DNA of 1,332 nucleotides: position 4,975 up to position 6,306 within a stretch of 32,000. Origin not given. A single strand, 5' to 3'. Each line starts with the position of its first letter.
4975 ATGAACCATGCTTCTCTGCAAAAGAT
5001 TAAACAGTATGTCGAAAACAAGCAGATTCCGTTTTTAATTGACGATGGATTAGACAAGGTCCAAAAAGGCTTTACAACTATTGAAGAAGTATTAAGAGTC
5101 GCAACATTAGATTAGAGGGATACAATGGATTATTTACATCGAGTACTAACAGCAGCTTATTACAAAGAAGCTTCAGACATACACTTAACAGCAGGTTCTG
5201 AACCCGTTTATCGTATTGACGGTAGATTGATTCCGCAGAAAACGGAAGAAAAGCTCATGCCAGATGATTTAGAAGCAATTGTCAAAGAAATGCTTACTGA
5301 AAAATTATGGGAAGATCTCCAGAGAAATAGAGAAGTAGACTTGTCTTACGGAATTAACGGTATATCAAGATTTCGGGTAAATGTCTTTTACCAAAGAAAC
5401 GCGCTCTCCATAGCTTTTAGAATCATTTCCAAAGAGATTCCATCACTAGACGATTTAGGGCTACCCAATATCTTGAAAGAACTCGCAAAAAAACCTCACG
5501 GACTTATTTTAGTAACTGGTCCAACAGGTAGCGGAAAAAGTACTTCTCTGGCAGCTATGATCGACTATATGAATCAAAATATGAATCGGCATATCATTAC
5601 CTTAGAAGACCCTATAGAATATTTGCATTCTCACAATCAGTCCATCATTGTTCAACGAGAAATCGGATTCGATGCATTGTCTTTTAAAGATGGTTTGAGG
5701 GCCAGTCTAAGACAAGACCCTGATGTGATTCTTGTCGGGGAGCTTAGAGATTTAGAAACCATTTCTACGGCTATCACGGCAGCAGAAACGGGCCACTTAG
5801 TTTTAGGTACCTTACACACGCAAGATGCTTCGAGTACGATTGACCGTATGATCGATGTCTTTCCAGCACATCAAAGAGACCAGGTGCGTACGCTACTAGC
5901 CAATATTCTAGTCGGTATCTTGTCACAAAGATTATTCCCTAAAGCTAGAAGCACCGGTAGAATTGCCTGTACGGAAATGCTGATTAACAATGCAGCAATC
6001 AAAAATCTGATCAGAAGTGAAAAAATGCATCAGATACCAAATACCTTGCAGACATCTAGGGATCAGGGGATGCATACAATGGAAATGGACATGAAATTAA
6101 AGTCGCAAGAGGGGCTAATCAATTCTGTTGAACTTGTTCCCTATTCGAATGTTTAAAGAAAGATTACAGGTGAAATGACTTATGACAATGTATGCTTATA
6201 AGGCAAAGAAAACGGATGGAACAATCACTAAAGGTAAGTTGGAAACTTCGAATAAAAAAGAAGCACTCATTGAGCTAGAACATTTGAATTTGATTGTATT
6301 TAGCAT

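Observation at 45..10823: Complete retractile type IV pilus operon headed by a GGDEF diguanylate cyclase, next to Bacilli core genes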

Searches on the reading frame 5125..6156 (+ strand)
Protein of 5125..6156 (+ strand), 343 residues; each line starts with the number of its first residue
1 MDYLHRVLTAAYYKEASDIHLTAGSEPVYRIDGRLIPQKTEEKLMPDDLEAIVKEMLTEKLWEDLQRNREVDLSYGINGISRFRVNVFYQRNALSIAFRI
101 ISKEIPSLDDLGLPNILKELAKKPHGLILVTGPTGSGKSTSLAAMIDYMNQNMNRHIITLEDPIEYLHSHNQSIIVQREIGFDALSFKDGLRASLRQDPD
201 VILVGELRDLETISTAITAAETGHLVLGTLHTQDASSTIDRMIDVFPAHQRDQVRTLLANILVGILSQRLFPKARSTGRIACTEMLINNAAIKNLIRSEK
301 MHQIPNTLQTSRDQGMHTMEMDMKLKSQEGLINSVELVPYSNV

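Call 5: search_protein_families(library=pfam, proteins=[window:5125-6156:+], max_evalue=0.01)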
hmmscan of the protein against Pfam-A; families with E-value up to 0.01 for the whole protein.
window:5125-6156:+ (343 aa): 13 families
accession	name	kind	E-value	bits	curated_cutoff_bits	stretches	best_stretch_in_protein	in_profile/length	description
PF00437.27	T2SSE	-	1.4e-56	192.2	24.9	1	3-273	11-280/370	Type II/IV secretion system protein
PF13555.12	AAA_29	-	0.00019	21.5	27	1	123-146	20-43/61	P-loop containing region of AAA domain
PF25199.1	nSTAND_NTPase5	-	0.00034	20.9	34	1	117-171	33-87/145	Novel STAND NTPase 5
PF13191.12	AAA_16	-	0.00066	20.7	32.6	1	122-176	21-64/167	AAA ATPase domain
PF13604.12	AAA_30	-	0.00071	19.8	27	1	116-158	9-50/191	AAA domain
PF13401.12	AAA_22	-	0.00084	20.1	27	1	124-158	4-37/130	AAA domain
PF07693.20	KAP_NTPase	-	0.0024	17.6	20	1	115-166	10-61/293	KAP family P-loop domain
PF01580.24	FtsK_SpoIIIE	-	0.0025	17.7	24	1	119-146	34-60/221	FtsK/SpoIIIE family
PF10236.15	DAP3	-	0.0034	17.1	23.1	1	116-173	14-70/311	Mitochondrial ribosomal death-associated protein 3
PF13173.12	AAA_14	-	0.0058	17.1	27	1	127-174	4-53/129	AAA domain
PF20720.3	nSTAND3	-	0.006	16.7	27.2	0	124-165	16-59/155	Novel STAND NTPase 3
PF13476.12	AAA_23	-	0.0077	17.3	27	0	125-145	19-39/201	AAA domain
PF01935.23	DUF87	-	0.0077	16.8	23.2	0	129-191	27-98/220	Helicase HerA, central domain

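Call 8: search_protein_families(library=ncbifam, proteins=[window:5125-6156:+], max_evalue=0.01)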
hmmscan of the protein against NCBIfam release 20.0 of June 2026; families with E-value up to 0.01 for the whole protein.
window:5125-6156:+ (343 aa): 22 families
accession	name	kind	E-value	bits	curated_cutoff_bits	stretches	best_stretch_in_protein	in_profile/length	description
TIGR01420.1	pilT_fam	subfamily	4.9e-141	469.9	319.1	1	4-333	2-330/343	PilT/PilU family type 4a pilus ATPase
TIGR02525.1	plasmid_TraJ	equivalog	1.1e-53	182.6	368.3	1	3-312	11-338/372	plasmid transfer ATPase TraJ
TIGR02533.1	type_II_gspE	equivalog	3e-52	177.9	630.25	1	6-271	115-379/486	type II secretion system ATPase GspE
NF007755.0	PRK10436.1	equivalog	5.2e-46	157.3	617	1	2-277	87-361/465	type II secretion system protein GspE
TIGR02538.1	type_IV_pilB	equivalog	4.1e-45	154.4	675.65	1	3-245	184-432/564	type IV-A pilus assembly ATPase PilB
TIGR02524.1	dot_icm_DotB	equivalog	1.3e-44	152.9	463.3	1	3-333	5-346/358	Dot/Icm type IV secretion system ATPase DotB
NF053534.1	T4PilAsmATPsTfpB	equivalog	3.3e-43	147.9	850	1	117-302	328-500/584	type IV pilus assembly ATPase TfpB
NF041000.1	ATPase_ComGA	equivalog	1.9e-42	145.1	300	1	6-272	2-266/267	competence type IV pilus ATPase ComGA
NF058587.1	archaellum_moto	equivalog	5.1e-19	68.4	550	1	128-269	278-416/527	archaellum flagellar ATPase motor FlaI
TIGR02782.1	TrbB_P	equivalog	5.7e-17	62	304.55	1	125-263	136-273/303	P-type conjugative transfer ATPase TrbB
TIGR02788.1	VirB11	equivalog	8.4e-15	54.6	249.95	1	127-247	146-267/308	P-type DNA transfer ATPase VirB11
TIGR03819.1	heli_sec_ATPase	hypoth_equivalog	1.1e-13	51.1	373.15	1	114-238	168-293/340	TadA family conjugal transfer-associated ATPase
NF010469.0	PRK13894.1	subfamily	2.4e-12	46.8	508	1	123-250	147-272/320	conjugal transfer ATPase TrbB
NF053672.1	bindosome_BasE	exception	2.6e-11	43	1000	1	128-259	273-405/512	bindosome assembly system ATPase subunit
NF010407.0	PRK13833.1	subfamily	6.8e-11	42.2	499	1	128-286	147-303/323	conjugal transfer protein TrbB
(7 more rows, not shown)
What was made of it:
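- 5125..6156 (+): PilT retraction ATPase (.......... motif). TIGR01420, 469.9 bits against a cut-off of 319.1 (call 8).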

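Call 9: find_related_loci(query=window:5125-6156:+, collection=genome_contigs, flank=10000)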
Query window:5125-6156:+ (343 aa) in genome_contigs; peptide patterns used: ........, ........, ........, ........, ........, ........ (x = any residue, [..] = any of these).
297 stretches matched a pattern; 197 encode a relative of the query (tblastn E <= 1e-3); the best 80 are kept; 80 distinct loci.
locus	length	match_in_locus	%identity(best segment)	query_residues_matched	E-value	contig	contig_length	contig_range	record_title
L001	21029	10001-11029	98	1-343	0e+0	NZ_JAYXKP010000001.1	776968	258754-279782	Marinilactibacillus sp. XAAS-LB27 Scaffold1, whole genome shotgun sequence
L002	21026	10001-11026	98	1-342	0e+0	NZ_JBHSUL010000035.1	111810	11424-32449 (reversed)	Marinilactibacillus sp. GCM10026970 strain LNNU 2104 GCM70026970_19, whole genome shotgun sequence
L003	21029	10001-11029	87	1-343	0e+0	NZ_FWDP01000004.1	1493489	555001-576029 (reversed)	Marinilactibacillus piezotolerans strain Marseille-P2378, whole genome shotgun sequence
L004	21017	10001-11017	73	1-340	1e-173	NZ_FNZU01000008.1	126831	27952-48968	Alkalibacterium pelagium strain DSM 19183, whole genome shotgun sequence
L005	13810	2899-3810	55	16-320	3e-109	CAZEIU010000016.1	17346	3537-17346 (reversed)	MAG TPA_asm: uncultured Candidatus Saccharibacteria bacterium isolate binchicken_co118_318 genome assembly, contig: NODE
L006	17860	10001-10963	52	14-339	5e-109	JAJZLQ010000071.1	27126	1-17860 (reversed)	MAG: Actinomycetes bacterium isolate MAS3.bin130 NODE_3424_length_27126_cov_2.279714, whole genome shotgun sequence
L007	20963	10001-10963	52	14-339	2e-108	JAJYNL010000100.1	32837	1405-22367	MAG: Actinomycetes bacterium isolate DBS2-4.bin66 NODE_2165_length_32837_cov_9.65426, whole genome shotgun sequence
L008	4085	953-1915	52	14-339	7e-110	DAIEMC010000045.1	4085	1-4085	MAG TPA_asm: Acidimicrobiaceae bacterium isolate clean147 k141_1311958, whole genome shotgun sequence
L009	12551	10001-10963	51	3-323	1e-107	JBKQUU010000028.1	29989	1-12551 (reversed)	MAG: Acidimicrobiales bacterium isolate SEr2D2E2F__bin_181 SEr2D2E2F_000000033863, whole genome shotgun sequence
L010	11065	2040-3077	51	1-331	3e-108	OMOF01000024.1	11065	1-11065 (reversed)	Desulfosporosinus sp. SbF1 strain Peat soil MAG SbF1 genome assembly, contig: SBF1_Contig_12, whole genome shotgun seque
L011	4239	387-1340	51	3-320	2e-108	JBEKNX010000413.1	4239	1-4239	MAG: Acidimicrobiales bacterium isolate SPRUCE 427 SPRUCE_427_413, whole genome shotgun sequence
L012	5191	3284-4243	52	4-323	3e-107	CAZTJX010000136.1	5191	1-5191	MAG TPA_asm: uncultured Demequinaceae bacterium isolate SRP185410_co2_125 genome assembly, contig: NODE_23626_length_519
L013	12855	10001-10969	50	3-325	5e-107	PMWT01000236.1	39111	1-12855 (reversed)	MAG: Acidimicrobiaceae bacterium isolate bog_536 73.20110700_S3M.29_contig_4275, whole genome shotgun sequence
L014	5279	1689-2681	49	3-333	9e-107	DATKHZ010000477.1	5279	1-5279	MAG TPA_asm: Acidimicrobiales bacterium isolate SMAG_U14591 k141_2087532, whole genome shotgun sequence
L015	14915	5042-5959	52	14-320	1e-106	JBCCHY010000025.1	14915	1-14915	MAG: Patescibacteria group bacterium isolate P01_B01_bin.78 k141_1670875_length_14915_cov_9.0000, whole genome shotgun s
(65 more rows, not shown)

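Call 31: search_protein_families(library=pfam, proteins=[L001:2087-3889:+, L001:825-1541:+, L001:3-788:+], max_evalue=0.1)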
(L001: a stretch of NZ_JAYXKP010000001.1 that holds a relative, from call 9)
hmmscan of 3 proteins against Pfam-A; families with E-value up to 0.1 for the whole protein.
L001:2087-3889:+ (600 aa): 6 families
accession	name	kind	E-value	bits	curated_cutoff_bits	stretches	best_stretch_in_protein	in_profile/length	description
PF00563.25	EAL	-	3.4e-70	236.5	31.3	1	358-589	4-236/236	EAL domain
PF00990.26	GGDEF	-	2.7e-39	134.9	23.8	1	182-336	2-161/161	Diguanylate cyclase, GGDEF domain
PF08447.18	PAS_3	-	1.1e-08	35.7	25.6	1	79-164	3-89/89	PAS fold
PF17853.6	GGDEF_2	-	0.00014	22.5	24.5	1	231-325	31-113/116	GGDEF-like domain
PF13426.13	PAS_9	-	0.0071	17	27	1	121-169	53-103/103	PAS domain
PF23302.1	HTH_DNAJC9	-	0.07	13.8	27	0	82-125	24-67/69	DNAJC9 HTH domain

L001:825-1541:+ (238 aa): 21 families
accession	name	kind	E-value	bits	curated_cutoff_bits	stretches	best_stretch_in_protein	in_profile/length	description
PF00005.33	ABC_tran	-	4.6e-34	118.4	25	1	18-165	1-136/137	ABC transporter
PF13304.12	AAA_21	-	5.9e-08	33.6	27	1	121-201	221-304/304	AAA domain, putative AbiEii toxin, Type IV TA system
PF03193.22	RsgA_GTPase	-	0.001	19.4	30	1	17-59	96-137/174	RsgA GTPase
PF13555.12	AAA_29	-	0.0021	18.2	27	1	21-45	15-39/61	P-loop containing region of AAA domain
PF07693.20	KAP_NTPase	-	0.0025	17.6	20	1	15-70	9-62/293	KAP family P-loop domain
PF13401.12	AAA_22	-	0.0032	18.2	27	1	27-76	4-49/130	AAA domain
PF13191.12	AAA_16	-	0.0047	17.9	32.6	1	24-63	18-59/167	AAA ATPase domain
PF02463.25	SMC_N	-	0.0082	16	40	1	21-203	18-205/220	RecF/RecN/SMC N terminal domain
PF01712.25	dNK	-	0.0092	16.2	27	1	33-101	3-72/203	Deoxynucleoside kinase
PF02367.23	TsaE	-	0.014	15.8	26.6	1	17-60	10-52/128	Threonylcarbamoyl adenosine biosynthesis protein TsaE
PF25199.1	nSTAND_NTPase5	-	0.015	15.5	34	0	26-46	39-59/145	Novel STAND NTPase 5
PF20720.3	nSTAND3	-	0.017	15.3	27.2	1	15-49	4-38/155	Novel STAND NTPase 3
PF03215.21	Rad17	-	0.033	14.5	23.8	1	12-73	29-86/186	Rad17 P-loop domain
PF01926.29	MMR_HSR1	-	0.035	14.6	21.9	0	31-67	2-32/113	50S ribosome-binding GTPase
PF10501.15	Ribosomal_L50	-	0.036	14.7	25.1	1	75-114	45-84/109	Ribosomal subunit 39S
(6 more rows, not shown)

L001:3-788:+ (261 aa): 3 families
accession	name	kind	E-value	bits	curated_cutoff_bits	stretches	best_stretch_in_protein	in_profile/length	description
PF22692.1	LlgE_F_G_D1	-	4e-16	59.4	27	1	94-157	2-62/64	Flagellar hook protein FlgE/F/G D1 domain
PF06429.18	Flg_bbr_C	-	2.7e-14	52.8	23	1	215-259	1-45/46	Flagellar basal body rod FlgEFG protein C-terminal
PF00460.25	Flg_bb_rod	-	1.7e-10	41.1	20.7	1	9-35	5-31/31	Flagella basal body rod protein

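Call 49: search_protein_families(library=pfam, proteins=[L003:383-1963:+, L003:2028-3824:+, L003:4043-5932:+, L004:10-633:+, L004:736-2271:+, L004:2445-4037:+, L004:4345-6078:+], max_evalue=0.001)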
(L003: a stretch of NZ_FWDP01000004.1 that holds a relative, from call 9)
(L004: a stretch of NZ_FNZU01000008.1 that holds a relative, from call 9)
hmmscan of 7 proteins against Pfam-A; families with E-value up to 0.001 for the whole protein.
L003:383-1963:+ (526 aa): 1 family
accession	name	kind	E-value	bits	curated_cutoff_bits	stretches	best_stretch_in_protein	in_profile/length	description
PF00015.26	MCPsignal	-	1.6e-31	109.9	34.6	1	308-448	11-151/172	Methyl-accepting chemotaxis protein (MCP) signalling domain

L003:2028-3824:+ (598 aa): 3 families
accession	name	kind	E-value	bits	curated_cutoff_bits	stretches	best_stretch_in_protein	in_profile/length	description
PF00563.25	EAL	-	3.7e-68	229.8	31.3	1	356-587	4-236/236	EAL domain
PF00990.26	GGDEF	-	2e-39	135.4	23.8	1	182-334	2-161/161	Diguanylate cyclase, GGDEF domain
PF08447.18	PAS_3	-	1.2e-10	41.9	25.6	1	78-164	2-89/89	PAS fold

L003:4043-5932:+ (629 aa): 3 families
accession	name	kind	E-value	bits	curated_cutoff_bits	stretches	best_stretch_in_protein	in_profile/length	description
PF00990.26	GGDEF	-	2.6e-38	131.8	23.8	1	446-607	3-161/161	Diguanylate cyclase, GGDEF domain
PF13185.12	GAF_2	-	7e-05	23.5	28.6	1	297-431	5-135/136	GAF domain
PF13492.12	GAF_3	-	0.00092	20.1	27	0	296-433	2-129/129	GAF domain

L004:10-633:+ (207 aa): 1 family
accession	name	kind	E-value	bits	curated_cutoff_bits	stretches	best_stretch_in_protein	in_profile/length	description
PF10011.15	DUF2254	-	8.9e-16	58.1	28.8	1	14-141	251-366/368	Predicted membrane protein (DUF2254)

L004:736-2271:+ (511 aa): 4 families
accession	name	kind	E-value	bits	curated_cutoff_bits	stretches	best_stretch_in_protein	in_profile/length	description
PF00015.26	MCPsignal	-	1.9e-28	99.9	34.6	1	312-452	17-157/172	Methyl-accepting chemotaxis protein (MCP) signalling domain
PF07889.17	DUF1664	-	6e-05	23.5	34.6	0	436-509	44-117/124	Protein of unknown function (DUF1664)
PF25398.1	CUX1_N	-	9.4e-05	22.8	27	0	217-304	18-103/116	CUX1-like, N-terminal tRNA-binding arm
PF06103.16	DUF948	-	0.00026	21.5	37.2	0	211-270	24-83/89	Bacterial protein of unknown function (DUF948)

L004:2445-4037:+ (530 aa): 2 families
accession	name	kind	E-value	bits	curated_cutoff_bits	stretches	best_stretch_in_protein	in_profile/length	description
PF00563.25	EAL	-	7.9e-71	238.6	31.3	1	283-514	4-236/236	EAL domain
PF00990.26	GGDEF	-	1.8e-36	125.8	23.8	1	104-261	2-161/161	Diguanylate cyclase, GGDEF domain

L004:4345-6078:+ (577 aa): 2 families
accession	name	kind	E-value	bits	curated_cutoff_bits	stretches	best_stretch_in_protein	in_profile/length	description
PF00990.26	GGDEF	-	1.1e-37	129.7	23.8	1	399-560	2-161/161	Diguanylate cyclase, GGDEF domain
PF13185.12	GAF_2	-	5.7e-05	23.8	28.6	0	252-386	6-136/136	GAF domain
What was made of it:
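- A c-di-GMP-type EAL phosphodiesterase is the upstream neighbour (calls 31, 49).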

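Call 78: find_homologous_proteins(query=window:5125-6156:+, max_evalue=1e-30)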
Query window:5125-6156:+ (343 aa): 8000 proteins with E <= 1e-30 among 8000 candidates; the best 120 are listed.
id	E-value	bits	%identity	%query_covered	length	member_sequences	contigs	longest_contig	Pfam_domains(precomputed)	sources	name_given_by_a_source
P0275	1.3e-217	739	98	100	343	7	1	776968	PF00437.27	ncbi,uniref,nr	ncbi:type IV pilus twitching motility protein PilT [Marinilactibacillus sp. XAAS-LB27]|uniref:type I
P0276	1.6e-204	696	92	100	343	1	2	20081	PF00437.27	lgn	-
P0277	1.6e-201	687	90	100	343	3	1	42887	PF00437.27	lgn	-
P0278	2.6e-197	673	88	100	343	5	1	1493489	PF00437.27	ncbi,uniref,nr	ncbi:type IV pilus twitching motility protein PilT [Marinilactibacillus piezotolerans]|uniref:type I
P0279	3.9e-197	672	87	99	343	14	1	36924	PF00437.27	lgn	-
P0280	1.1e-164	566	74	99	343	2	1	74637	PF00437.27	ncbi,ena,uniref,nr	ncbi:type IV pilus twitching motility protein PilT [Alkalibacterium sp. MB6]|uniref:type IV pilus tw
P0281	3.2e-164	564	73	99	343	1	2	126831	PF00437.27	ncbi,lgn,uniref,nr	ncbi:type IV pilus twitching motility protein PilT [Alkalibacterium pelagium]|uniref:Twitching motil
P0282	4.6e-164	563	73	99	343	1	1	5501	PF00437.27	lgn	-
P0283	5.2e-164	563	75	99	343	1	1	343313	PF00437.27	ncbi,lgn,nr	ncbi:MAG: type IV pilus twitching motility protein PilT [Alkalibacterium sp.]|nr:type IV pilus twitc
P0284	8.4e-164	563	73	99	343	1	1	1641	PF00437.27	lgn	-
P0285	2.7e-163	561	72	99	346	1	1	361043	PF00437.27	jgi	jgi:twitching motility protein PilT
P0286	4.1e-163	560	72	99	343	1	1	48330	PF00437.27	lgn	-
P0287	8.2e-163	559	72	99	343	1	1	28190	PF00437.27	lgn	-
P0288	2.1e-162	558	72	100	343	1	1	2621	PF00437.27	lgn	-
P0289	2.1e-162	558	72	99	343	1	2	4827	PF00437.27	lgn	-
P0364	6.4e-153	527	70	100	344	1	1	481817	PF00437.27,PF13555.13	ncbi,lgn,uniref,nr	ncbi:type IV pilus twitching motility protein PilT [Gracilibacillus kekensis]|uniref:Twitching motil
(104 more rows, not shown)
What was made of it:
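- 5125..6156 (+): Homologues are named PilT by NCBI (call 78).
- Closest known: Streptococcus sanguinis retractile type IV pili. Different: The Marinilactibacillus genes are closest to those of alkaliphilic Bacillaceae (call 78).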

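Call 84: find_encoding_contigs(protein=P0364, flank=10000, max_places=1)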
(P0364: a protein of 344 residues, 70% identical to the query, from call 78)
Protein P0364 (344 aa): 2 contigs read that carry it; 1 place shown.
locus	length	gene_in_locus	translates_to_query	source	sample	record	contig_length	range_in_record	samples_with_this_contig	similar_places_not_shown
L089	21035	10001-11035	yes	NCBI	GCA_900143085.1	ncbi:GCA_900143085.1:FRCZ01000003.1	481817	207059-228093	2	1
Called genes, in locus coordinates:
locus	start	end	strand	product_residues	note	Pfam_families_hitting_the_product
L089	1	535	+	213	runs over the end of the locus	PF00005:ABC_tran, PF13304:AAA_21 (faint), PF02463:SMC_N (weak)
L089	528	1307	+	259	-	PF03649:UPF0014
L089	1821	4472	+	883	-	PF00133:tRNA-synt_1, PF01406:tRNA-synt_1e (faint), PF09334:tRNA-synt_1g, PF13603:tRNA-synt_1_2, PF09334:tRNA-synt_1g, PF08264:Anticodon_1, PF10458:Val_tRNA-synt_C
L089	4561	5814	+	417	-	PF08245:Mur_ligase_M, PF27239:FOL3_C, PF02875:Mur_ligase_C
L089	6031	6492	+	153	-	PF07963:N_methyl (weak)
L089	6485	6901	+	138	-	-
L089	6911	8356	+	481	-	PF14341:PilX_N, PF23981:DUF7305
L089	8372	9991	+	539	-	PF05157:MshEN, PF00437:T2SSE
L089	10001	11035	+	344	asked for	PF00437:T2SSE, PF13555:AAA_29 (faint)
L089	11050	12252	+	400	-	PF28597:T2SSF_N, PF00482:T2SSF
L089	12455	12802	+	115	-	PF07963:N_methyl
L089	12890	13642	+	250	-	PF06750:A24_N_bact, PF01478:Peptidase_A24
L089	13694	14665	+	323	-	PF11104:PilM_2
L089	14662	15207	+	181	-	-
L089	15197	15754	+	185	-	-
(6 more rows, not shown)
